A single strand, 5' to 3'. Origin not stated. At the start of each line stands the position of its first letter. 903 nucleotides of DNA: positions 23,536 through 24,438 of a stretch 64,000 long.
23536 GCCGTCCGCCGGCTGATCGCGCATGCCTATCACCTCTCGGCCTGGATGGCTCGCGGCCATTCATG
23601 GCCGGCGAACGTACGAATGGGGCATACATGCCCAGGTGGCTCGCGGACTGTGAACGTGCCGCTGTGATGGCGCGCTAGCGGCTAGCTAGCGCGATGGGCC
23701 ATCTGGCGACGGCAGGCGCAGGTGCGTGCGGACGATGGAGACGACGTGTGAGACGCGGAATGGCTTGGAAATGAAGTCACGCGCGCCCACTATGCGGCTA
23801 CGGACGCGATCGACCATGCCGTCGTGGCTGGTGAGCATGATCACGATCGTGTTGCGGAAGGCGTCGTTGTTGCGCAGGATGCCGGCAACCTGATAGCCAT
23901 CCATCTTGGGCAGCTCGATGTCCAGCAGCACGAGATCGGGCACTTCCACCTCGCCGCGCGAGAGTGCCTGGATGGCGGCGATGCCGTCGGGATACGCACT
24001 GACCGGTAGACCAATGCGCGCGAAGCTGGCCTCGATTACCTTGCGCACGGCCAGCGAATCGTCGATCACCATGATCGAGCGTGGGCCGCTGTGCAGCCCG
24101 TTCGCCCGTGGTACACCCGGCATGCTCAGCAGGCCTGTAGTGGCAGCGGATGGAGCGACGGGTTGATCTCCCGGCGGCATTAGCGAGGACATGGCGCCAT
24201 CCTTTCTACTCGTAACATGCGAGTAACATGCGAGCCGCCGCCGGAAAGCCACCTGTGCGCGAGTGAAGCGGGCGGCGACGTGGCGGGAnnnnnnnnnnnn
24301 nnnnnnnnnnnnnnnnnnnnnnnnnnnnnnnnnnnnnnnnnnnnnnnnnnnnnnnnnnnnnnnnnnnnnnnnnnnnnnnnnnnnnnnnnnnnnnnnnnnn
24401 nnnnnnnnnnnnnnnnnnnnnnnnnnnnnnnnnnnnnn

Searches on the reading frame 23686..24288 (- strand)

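Call 46: search_protein_families(library=pfam, proteins=[window:23686-24288:-], max_evalue=0.001)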
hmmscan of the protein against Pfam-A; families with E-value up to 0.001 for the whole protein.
window:23686-24288:- (200 aa): 1 family
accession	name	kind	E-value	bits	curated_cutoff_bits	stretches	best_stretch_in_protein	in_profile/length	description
PF00072.30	Response_reg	-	2.1e-21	76.6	30.2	1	72-186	1-110/111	Response regulator receiver domain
